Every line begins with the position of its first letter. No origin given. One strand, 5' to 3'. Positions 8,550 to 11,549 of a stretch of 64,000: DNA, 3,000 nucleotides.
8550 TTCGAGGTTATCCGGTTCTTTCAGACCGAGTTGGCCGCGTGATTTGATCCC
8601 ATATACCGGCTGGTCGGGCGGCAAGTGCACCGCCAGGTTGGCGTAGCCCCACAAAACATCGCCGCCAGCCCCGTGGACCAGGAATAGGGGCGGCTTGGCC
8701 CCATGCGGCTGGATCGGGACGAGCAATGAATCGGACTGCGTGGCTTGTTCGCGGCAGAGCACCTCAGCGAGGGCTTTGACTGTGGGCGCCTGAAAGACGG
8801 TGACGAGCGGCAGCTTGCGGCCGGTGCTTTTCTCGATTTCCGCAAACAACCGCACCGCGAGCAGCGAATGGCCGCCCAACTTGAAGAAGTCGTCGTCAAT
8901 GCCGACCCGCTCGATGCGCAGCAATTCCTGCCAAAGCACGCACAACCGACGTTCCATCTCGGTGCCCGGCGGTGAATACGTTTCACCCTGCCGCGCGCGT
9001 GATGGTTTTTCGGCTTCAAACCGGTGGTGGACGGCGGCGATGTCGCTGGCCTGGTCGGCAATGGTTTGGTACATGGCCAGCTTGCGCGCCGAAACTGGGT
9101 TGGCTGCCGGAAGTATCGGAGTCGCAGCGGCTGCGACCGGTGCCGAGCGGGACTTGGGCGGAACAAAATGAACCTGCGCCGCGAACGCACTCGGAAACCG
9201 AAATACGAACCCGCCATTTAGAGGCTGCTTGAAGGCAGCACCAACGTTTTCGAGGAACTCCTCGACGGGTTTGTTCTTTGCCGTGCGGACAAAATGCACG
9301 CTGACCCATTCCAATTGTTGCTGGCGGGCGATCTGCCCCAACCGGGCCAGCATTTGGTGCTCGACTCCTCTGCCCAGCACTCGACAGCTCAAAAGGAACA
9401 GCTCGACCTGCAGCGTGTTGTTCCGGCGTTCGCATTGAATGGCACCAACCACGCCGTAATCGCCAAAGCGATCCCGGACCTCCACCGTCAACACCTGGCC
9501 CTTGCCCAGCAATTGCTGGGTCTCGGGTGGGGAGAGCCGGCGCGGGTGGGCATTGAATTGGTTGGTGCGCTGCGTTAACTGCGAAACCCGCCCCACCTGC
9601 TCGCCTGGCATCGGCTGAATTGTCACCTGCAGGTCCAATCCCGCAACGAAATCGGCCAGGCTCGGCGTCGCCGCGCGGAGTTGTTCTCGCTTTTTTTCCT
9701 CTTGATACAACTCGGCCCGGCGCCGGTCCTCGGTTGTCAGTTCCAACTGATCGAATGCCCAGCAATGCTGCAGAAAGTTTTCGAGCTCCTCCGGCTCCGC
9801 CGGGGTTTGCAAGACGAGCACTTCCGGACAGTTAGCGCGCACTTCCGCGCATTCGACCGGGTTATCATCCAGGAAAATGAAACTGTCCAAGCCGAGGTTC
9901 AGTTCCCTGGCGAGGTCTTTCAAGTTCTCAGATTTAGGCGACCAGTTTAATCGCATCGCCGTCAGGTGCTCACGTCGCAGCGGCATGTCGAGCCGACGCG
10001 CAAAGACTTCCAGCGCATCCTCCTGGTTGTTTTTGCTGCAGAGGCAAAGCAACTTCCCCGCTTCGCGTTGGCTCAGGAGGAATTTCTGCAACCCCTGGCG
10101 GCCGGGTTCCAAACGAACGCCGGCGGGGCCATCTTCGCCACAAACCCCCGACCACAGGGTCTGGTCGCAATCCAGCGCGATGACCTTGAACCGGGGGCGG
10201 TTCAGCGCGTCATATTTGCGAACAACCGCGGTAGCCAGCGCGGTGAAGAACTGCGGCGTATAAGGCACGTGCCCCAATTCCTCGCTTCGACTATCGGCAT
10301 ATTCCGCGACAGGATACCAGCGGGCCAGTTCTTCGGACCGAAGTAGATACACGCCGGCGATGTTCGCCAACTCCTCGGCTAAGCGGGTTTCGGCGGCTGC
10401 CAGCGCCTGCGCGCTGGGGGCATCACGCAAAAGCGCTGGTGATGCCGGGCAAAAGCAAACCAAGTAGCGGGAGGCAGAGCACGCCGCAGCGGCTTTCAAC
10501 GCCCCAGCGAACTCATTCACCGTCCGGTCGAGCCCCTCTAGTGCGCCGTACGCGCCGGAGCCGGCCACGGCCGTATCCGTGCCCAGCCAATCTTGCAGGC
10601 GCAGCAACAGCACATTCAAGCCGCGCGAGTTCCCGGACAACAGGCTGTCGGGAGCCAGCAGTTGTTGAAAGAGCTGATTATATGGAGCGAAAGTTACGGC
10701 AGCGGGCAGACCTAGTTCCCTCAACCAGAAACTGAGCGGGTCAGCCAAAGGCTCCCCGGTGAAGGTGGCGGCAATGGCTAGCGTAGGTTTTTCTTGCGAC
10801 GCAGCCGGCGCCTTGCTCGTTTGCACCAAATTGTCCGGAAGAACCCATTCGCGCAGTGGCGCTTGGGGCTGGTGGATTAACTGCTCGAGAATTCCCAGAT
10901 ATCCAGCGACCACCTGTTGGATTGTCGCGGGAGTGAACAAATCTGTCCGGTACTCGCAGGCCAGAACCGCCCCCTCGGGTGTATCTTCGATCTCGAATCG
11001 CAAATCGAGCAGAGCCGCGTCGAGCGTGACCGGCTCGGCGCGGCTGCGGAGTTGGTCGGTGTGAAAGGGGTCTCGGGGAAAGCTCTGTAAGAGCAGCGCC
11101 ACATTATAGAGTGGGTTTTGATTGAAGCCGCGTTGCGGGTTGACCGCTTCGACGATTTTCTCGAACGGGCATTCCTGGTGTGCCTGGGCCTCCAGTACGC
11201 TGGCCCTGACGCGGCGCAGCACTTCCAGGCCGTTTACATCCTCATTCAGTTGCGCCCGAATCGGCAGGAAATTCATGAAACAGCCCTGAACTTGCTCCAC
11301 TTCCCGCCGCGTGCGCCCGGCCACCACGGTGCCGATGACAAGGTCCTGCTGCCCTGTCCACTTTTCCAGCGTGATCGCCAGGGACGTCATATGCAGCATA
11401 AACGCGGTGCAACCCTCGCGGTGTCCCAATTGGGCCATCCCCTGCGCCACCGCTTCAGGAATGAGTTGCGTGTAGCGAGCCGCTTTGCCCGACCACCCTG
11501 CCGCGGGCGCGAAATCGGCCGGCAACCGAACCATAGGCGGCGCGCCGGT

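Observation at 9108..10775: FkbH-like HAD-IIIC glyceryl-loading domain in the last module (C-FkbH-T-TE)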

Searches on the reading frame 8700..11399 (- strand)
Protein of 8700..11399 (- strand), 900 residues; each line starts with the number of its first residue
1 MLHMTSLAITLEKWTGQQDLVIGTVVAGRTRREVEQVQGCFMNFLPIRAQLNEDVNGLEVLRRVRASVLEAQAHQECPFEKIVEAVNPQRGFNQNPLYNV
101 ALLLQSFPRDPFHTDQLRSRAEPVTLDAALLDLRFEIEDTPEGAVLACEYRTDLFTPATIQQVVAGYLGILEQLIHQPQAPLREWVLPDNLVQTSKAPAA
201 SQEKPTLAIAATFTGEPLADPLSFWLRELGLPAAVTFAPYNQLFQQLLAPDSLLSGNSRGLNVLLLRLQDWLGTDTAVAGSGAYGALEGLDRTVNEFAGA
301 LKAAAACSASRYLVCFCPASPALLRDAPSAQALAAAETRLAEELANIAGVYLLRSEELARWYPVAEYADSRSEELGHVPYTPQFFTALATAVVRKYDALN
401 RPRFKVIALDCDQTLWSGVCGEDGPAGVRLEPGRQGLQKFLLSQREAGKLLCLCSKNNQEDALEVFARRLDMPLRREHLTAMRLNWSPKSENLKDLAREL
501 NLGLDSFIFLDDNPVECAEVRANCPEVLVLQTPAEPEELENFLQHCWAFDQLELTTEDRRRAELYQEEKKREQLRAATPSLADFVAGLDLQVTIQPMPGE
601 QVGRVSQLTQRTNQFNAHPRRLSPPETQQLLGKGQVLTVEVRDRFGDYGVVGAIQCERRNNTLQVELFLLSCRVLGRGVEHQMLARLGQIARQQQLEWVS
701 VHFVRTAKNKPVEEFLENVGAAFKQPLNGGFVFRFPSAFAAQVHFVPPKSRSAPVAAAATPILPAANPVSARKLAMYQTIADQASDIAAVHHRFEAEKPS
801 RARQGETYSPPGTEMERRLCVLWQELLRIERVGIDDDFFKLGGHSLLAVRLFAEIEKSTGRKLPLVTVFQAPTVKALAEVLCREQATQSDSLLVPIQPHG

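Call 6: search_protein_families(library=ncbifam, proteins=[window:8700-11399:-], max_evalue=0.01)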
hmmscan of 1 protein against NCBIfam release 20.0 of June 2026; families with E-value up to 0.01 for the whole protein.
window:8700-11399:- (900 aa): 9 families
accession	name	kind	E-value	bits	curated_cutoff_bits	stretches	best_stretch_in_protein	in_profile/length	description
TIGR01686.1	FkbH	subfamily_domain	3.3e-94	315.6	146.65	1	404-724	3-322/323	FkbH domain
NF047350.1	aureusi_NRPS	equivalog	6.1e-44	149.4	2500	2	1-178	1224-1401/2373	aureusimine non-ribosomal peptide synthetase AusA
NF004282.0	PRK05691.1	subfamily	9.2e-44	148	4090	2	4-187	1980-2164/4334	non-ribosomal peptide synthase/polyketide synthase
TIGR01681.1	HAD-SF-IIIC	subfamily_domain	1.2e-16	61.8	35.75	1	405-521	1-129/132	HAD-IIIC family phosphatase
NF038078.1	NRPS_MxcG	equivalog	2e-16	58.5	2300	1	800-889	960-1049/1442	myxochelin non-ribosomal peptide synthetase MxcG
TIGR03443.1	alpha_am_amid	equivalog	1.7e-15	55.5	1030.1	1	810-885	844-921/1390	L-aminoadipate-semialdehyde dehydrogenase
NF041803.1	NRPS_SolG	exception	5.7e-15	54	2200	1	806-879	1081-1153/1163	solanimycin non-ribosomal peptide synthetase SolG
NF007605.2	PRK10252.1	equivalog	5.3e-09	34.1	2400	1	810-891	970-1051/1292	enterobactin non-ribosomal peptide synthetase EntF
NF045894.1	PKS_plus_SDR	equivalog_domain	2.4e-05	22.1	1740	1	830-884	1458-1512/1515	type I polyketide synthase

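Call 7: search_protein_families(library=pfam, proteins=[window:8700-11399:-], max_evalue=10)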
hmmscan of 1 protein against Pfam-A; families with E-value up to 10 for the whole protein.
window:8700-11399:- (900 aa): 3 families
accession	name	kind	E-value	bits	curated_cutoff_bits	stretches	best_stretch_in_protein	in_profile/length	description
PF00668.25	Condensation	-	1.7e-32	113.2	30.6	1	2-189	254-448/456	Condensation domain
PF00550.31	PP-binding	-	1.1e-14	54.9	20.8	1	818-880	2-66/67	Phosphopantetheine attachment site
PF21749.2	DACND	-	0.069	13.1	27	1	233-362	27-154/173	Probable sensor domain DACND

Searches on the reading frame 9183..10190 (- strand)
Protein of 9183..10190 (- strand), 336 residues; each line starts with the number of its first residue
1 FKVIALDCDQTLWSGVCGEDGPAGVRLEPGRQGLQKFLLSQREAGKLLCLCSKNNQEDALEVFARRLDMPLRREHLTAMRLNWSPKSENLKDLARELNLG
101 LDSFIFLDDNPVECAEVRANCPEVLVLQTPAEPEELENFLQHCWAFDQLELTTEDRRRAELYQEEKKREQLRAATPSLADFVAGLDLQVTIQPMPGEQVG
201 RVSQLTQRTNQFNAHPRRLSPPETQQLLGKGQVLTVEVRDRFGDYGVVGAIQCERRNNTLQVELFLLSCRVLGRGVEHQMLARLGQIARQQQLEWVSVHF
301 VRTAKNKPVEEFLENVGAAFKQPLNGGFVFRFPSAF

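Call 74: search_dna_similar(query=window:9183-10190:-, collection=plasmids, mode=protein, max_rows=25, rows=spread)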
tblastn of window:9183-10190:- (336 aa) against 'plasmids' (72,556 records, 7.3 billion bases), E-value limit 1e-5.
Records with a match: 209; places in all: 212; records where one place covers at least 80% of the query: 204.
Best place of each record, by identity: <60% 209.
By first word of the organism name: Bacillus 52; Streptomyces 41; Sinorhizobium 40; Ralstonia 15; Clostridium 13; Rhodococcus 5; Rhizobium 5; Nocardia 3; Burkholderia 2; Methylosinus 2; and 27 more.
By predicted mobility (MOB-suite, as given by PLSDB): non-mobilizable 127; mobilizable 77; conjugative 5.
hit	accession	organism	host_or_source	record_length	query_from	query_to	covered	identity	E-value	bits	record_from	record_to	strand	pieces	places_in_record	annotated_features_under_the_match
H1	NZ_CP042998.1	Aquisphaera giovannonii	-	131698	1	332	99%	53.8%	1e-105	346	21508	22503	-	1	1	HAD-IIIC family phosphatase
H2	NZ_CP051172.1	Ralstonia pseudosolanacearum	Whole organism,potato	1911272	1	320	95%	51.7%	2e-98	325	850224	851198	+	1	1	none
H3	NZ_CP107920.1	Streptomyces sp. NBC_00441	-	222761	2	326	97%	46.6%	6e-90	301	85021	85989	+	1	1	HAD-IIIC family phosphatase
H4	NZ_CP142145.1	Rhodococcus sp. PD04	mixed culture,Industrial wastewater ...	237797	2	317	94%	43.1%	4e-66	232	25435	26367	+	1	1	HAD-IIIC family phosphatase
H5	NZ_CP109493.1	Streptomyces sp. NBC_01435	-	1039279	2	317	94%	38.9%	2e-61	219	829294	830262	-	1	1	record has no annotation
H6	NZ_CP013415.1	Burkholderia ubonensis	soil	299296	2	325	96%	34.4%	1e-45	173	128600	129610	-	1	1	HAD-IIIC family phosphatase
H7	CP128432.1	Microbulbifer sp. MKSA007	Smenospongia aurea,bacteria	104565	2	336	100%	30.8%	2e-39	155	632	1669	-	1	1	HAD-IIIC family phosphatase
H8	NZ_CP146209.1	Sinorhizobium meliloti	-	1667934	2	317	94%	31.3%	1e-48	182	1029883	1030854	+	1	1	none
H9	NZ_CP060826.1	Streptomyces genisteinicus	whole organism,leaf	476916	2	327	97%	30.1%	1e-32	135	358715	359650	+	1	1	HAD-IIIC family phosphatase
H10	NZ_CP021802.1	Sinorhizobium meliloti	Medicago sativa,Single Cell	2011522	2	317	94%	31.0%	5e-48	180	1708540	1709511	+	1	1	none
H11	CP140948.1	Sinorhizobium meliloti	Medicago lupulina,whole organism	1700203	2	317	94%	31.0%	8e-48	179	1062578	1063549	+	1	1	HAD family hydrolase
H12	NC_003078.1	Sinorhizobium meliloti 1021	-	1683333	2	317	94%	30.9%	2e-37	181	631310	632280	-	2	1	none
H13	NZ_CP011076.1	Brevibacillus laterosporus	Oryza sativa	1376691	1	330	98%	29.0%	3e-29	125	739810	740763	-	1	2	none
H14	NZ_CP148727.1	Clostridium perfringens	Homo sapiens,single cell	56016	2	315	93%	30.2%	6e-40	156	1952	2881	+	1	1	HAD-IIIC family phosphatase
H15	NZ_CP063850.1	Paludibaculum fermentans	-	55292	2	316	94%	29.6%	3e-29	125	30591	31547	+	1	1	HAD-IIIC family phosphatase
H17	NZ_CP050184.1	Bacillus thuringiensis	cell culture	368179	1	325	97%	27.8%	8e-26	115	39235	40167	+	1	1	HAD-IIIC family phosphatase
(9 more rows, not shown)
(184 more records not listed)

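Call 75: get_annotated_region(hit=H2, flank=15000)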
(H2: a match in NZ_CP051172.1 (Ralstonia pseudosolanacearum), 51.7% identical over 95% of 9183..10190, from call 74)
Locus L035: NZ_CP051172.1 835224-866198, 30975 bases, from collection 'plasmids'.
description: Ralstonia pseudosolanacearum strain RUN2279 plasmid pUW773mp
organism: Ralstonia pseudosolanacearum (NCBI taxid 1310165)
taxonomy: Bacteria; Pseudomonadota; Betaproteobacteria; Burkholderiales; Burkholderiaceae; Ralstonia; Ralstonia pseudosolanacearum
host: -; source: Whole organism,potato; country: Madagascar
typing (MOB-suite, as given by PLSDB): mobilizable; relaxase MOBP
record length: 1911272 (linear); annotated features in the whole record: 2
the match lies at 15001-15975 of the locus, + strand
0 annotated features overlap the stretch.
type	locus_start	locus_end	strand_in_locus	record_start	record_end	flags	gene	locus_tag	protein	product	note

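Call 76: get_annotated_region(hit=H17, flank=8000)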
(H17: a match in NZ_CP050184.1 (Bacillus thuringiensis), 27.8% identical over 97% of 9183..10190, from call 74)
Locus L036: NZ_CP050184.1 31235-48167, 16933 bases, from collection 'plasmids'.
description: Bacillus thuringiensis strain HER1410 plasmid pLUSID1, complete sequence
organism: Bacillus thuringiensis (NCBI taxid 1428)
taxonomy: Bacteria; Bacillota; Bacilli; Bacillales; Bacillaceae; Bacillus; Bacillus thuringiensis
host: -; source: cell culture; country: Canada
typing (MOB-suite, as given by PLSDB): non-mobilizable; replicon rep_cluster_125,rep_cluster_1721
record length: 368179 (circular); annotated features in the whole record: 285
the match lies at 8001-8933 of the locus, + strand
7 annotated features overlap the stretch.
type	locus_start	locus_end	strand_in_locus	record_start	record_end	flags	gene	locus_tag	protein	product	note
CDS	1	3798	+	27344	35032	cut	-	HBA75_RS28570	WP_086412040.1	hybrid non-ribosomal peptide synthetase/type I polyketide synthase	-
CDS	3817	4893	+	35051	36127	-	-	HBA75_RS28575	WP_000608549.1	LLM class flavin-dependent oxidoreductase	-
CDS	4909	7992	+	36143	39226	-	-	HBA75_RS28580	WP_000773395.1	cyclic peptide export ABC transporter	GO:0015833 - peptide transport [Evidence IEA]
CDS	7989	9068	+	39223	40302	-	-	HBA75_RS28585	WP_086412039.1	HAD-IIIC family phosphatase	-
CDS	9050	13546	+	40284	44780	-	-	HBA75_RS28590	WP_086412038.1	non-ribosomal peptide synthetase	-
CDS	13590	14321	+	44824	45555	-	-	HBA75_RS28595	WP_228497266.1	alpha/beta fold hydrolase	-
CDS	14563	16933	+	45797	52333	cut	-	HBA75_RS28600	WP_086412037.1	non-ribosomal peptide synthetase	-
